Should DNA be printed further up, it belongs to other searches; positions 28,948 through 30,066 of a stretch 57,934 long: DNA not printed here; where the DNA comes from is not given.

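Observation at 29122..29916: An oligosaccharyltransferase fused to a five-unit FG-GAP/VCBS-like repeat module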

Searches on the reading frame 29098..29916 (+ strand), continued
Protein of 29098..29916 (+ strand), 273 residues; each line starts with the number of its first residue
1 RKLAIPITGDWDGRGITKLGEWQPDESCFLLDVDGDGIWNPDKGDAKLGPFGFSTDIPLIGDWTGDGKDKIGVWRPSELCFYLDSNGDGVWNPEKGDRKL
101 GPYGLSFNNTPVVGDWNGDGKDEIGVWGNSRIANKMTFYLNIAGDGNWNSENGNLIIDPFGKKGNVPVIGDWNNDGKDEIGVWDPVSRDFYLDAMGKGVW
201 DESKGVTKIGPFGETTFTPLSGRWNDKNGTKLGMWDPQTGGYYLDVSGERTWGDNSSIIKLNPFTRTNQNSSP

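Call 55: search_protein_representatives(alignment_id=A1)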
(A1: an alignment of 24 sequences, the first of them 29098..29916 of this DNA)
Query: 24 sequences, 259 profile positions. Proteins with E-value up to 0.001 (for the whole library): 34516; up to 1e-10: 19677; up to 1e-30: 2729. The best 150 are listed.
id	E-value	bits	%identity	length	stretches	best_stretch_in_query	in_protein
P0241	9.5e-189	641.3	-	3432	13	43-218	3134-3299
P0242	5.5e-168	573.2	-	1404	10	41-196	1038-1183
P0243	5.7e-148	507.6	-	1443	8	41-206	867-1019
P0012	4.7e-125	432.5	-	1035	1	1-257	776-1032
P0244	3.3e-120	416.7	-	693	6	62-208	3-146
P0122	2.2e-118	410.6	-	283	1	1-256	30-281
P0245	5.9e-116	402.7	-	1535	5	26-229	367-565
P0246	9.3e-116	402.1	-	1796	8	7-238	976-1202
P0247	5.7e-114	396.2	-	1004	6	40-197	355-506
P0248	1.1e-105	369.1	-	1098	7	28-247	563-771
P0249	9.6e-99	346.3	-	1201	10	42-78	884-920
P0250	3.9e-98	344.3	-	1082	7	5-240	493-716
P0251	1.2e-93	329.6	-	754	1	1-257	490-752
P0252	9.4e-91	320.1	-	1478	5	43-218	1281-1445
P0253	1.7e-90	319.2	-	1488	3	26-229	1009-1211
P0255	2.2e-86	305.8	-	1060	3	43-217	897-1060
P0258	7.1e-83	294.3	-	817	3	21-197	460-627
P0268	8.1e-78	277.7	-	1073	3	26-217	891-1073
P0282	7.6e-74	264.7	-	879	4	42-217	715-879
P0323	1.8e-66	240.5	-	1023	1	2-254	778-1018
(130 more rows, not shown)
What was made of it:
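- Checked: A profile of the extension finds 19,677 representative proteins at E<=1e-10 (call 55).
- The family has 34,516 representative proteins (call 55).
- Tried and rejected: I used the exhaustive profile search instead (call 55).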

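Call 58: search_protein_families(library=pfam, proteins=[P0323, P0251, P0247, P0248, P0250, P0255, P0258, P0268, P0282], max_evalue=0.00001)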
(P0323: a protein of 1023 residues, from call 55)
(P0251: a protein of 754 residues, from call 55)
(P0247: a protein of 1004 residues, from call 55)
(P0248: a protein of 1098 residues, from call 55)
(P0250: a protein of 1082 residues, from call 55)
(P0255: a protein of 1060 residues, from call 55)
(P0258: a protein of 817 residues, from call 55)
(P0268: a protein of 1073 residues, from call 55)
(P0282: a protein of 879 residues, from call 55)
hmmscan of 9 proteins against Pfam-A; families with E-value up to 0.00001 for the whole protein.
P0323 (1023 aa): 2 families
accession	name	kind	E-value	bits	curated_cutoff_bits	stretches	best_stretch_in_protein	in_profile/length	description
PF02516.20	STT3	-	2.3e-14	54.2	24.5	1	26-390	11-321/405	Oligosaccharyl transferase STT3, N-terminal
PF22627.1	AglB_core-like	-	1.5e-12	48.3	27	1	522-622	4-108/111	AglB core domain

P0251 (754 aa): 1 family
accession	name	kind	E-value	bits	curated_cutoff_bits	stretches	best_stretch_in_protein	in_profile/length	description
PF22627.1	AglB_core-like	-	2e-19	70.4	27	1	235-338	3-111/111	AglB core domain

P0247 (1004 aa): 1 family
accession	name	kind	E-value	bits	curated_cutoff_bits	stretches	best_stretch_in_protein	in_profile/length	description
PF13517.12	FG-GAP_3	-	2.8e-14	53.9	26.9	0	474-537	1-59/61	FG-GAP-like repeat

P0248 (1098 aa): 2 families
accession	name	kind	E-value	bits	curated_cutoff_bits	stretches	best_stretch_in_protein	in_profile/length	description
PF01839.29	FG-GAP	-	1.4e-17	63.5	22.1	2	130-167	2-37/37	FG-GAP repeat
PF13517.12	FG-GAP_3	-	3.7e-12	47.1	26.9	1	278-344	1-61/61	FG-GAP-like repeat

P0250 (1082 aa): 1 family
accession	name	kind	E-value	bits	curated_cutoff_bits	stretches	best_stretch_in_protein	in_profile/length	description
PF13517.12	FG-GAP_3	-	2.2e-09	38.2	26.9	0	397-455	1-56/61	FG-GAP-like repeat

P0255 (1060 aa): 3 families
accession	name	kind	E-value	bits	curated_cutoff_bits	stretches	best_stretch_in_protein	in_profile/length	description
PF07705.17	CARDB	-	9.7e-29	100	22.7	3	579-681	2-97/101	CARDB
PF04151.21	PPC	-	2.4e-11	44.8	25.9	1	379-445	2-70/70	Bacterial pre-peptidase C-terminal domain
PF16158.11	N_BRCA1_IG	-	4.2e-10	40.6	28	0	593-665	8-85/108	Ig-like domain from next to BRCA1 gene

P0258 (817 aa): 1 family
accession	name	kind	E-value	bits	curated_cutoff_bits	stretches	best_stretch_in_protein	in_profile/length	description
PF13582.12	Reprolysin_3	-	5.2e-06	27.4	22.4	1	202-262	67-123/123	Metallo-peptidase family M12B Reprolysin-like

P0268 (1073 aa): 2 families
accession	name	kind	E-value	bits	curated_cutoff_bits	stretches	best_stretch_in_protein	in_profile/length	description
PF07705.17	CARDB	-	4.9e-14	52.8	22.7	1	665-776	2-100/101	CARDB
PF10633.15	NPCBM_assoc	-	9.3e-08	32.6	24.4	1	570-645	2-76/78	NPCBM-associated, NEW3 domain of alpha-galactosidase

P0282 (879 aa): 2 families
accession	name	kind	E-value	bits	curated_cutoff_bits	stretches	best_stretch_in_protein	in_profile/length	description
PF24247.1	DUF7450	-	7e-34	117.2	27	2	436-572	16-151/151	Repeat of unknown function (DUF7450)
PF00112.29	Peptidase_C1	-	6.9e-16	59.4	20.7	1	105-336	18-210/220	Papain family cysteine protease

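Call 60: find_encoding_contigs(protein=P0323, flank=8000, max_places=1)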
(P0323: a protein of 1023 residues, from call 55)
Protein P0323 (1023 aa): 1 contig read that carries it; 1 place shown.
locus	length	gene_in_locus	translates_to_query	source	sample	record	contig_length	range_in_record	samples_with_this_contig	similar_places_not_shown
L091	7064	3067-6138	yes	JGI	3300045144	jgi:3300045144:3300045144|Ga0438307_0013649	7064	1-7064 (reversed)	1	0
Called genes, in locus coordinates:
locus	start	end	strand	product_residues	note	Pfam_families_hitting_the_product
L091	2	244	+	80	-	?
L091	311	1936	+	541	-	PF07705:CARDB (faint)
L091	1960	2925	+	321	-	PF07705:CARDB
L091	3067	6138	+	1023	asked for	PF02516:STT3, PF22627:AglB_core-like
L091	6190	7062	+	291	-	?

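Call 75: fold_search(model_id=the predicted structure, library=viral)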
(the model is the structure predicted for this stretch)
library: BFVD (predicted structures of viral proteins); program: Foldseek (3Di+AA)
matches with E <= 10: 308; with E <= 0.001: 0
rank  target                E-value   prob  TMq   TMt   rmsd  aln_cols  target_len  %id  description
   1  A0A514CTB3            1.9e-03  1.00  0.39  0.35  10.3       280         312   12  Uncharacterized protein [Achromobacter phage Motura]
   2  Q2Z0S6                4.8e-03  1.00  0.47  0.29   5.5       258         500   10  Putative Kelch-like ECH-associated protein [Pseudomonas phage EL]
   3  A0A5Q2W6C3            1.1e-02  0.28  0.21  0.07  18.5       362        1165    8  (no name in the UniProt tables at hand)
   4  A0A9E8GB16            1.3e-02  0.60  0.29  0.26  14.3       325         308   12  (no name in the UniProt tables at hand)
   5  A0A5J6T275            2.1e-02  0.25  0.23  0.16  13.3       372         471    9  Uncharacterized protein [Aeromonas phage vB_AhyS-A18P4]
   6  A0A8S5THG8            2.5e-02  0.93  0.45  0.20  11.5       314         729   10  NHL protein [Myoviridae sp. ctIty1]
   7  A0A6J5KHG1            2.6e-02  0.60  0.34  0.22  11.8       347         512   11  Bacteriophage P22, Gp10, DNA-stabilising [uncultured Caudovirales phage]
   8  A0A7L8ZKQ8            3.2e-02  0.80  0.30  0.20  10.8       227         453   13  Uncharacterized protein [Aeromonas phage BUCT551]
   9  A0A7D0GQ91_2          3.6e-02  0.63  0.36  0.15   9.5       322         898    9  (no name in the UniProt tables at hand)
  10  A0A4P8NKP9            3.8e-02  0.89  0.44  0.36   6.9       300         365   12  Uncharacterized protein [Rheinheimera phage vB_RspM_Barba31A]
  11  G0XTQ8                3.8e-02  0.35  0.29  0.28  14.0       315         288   12  CPXV215 protein [Cowpox virus]
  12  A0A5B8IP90            4.2e-02  0.57  0.34  0.16  10.4       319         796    8  Uncharacterized protein [Mimiviridae sp. ChoanoV1]
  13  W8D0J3                4.4e-02  0.60  0.37  0.16  11.2       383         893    8  Uncharacterized protein [Erwinia phage PhiEaH1]
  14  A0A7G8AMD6            4.7e-02  0.47  0.30  0.19  14.6       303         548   11  (no name in the UniProt tables at hand)
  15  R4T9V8                5.5e-02  0.54  0.34  0.17  13.5       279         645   12  (no name in the UniProt tables at hand)
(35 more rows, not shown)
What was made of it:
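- Tried and rejected: Nothing below E 1e-3 (call 75).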

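Call 78: search_protein_families(library=pfam, alignment_id=A3, max_evalue=0.00001)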
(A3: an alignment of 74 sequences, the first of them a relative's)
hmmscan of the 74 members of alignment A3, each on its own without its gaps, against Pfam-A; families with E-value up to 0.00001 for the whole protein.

A. member 1, P0244 (693 aa): 0 families

B. families by the number of members that match (of 74 scanned): 63 families (the first 25 are shown)
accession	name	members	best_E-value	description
PF13517.12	FG-GAP_3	17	4.7e-23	FG-GAP-like repeat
PF16390.11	DUF4999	11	2.3e-11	Domain of unknown function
PF13229.12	Beta_helix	6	3.6e-42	Right handed beta helix region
PF18911.6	PKD_4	4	1.1e-31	PKD domain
PF00801.26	PKD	4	6.6e-19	PKD domain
PF05048.19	NosD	3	3.4e-53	Periplasmic copper-binding protein (NosD)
PF20009.4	GEVED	3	9.8e-13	GEVED domain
PF24247.1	DUF7450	2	3.1e-38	Repeat of unknown function (DUF7450)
PF17164.10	DUF5122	2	3.1e-38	Domain of unknown function (DUF5122) beta-propeller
PF00413.30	Peptidase_M10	2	2.1e-23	Matrixin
PF13582.12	Reprolysin_3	2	7.3e-16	Metallo-peptidase family M12B Reprolysin-like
PF13418.12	Kelch_4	2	1.6e-15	Galactose oxidase, central domain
PF13964.12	Kelch_6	2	2.5e-15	Kelch motif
PF07646.21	Kelch_2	2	3.1e-14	Kelch motif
PF01344.31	Kelch_1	2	4.7e-14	Kelch motif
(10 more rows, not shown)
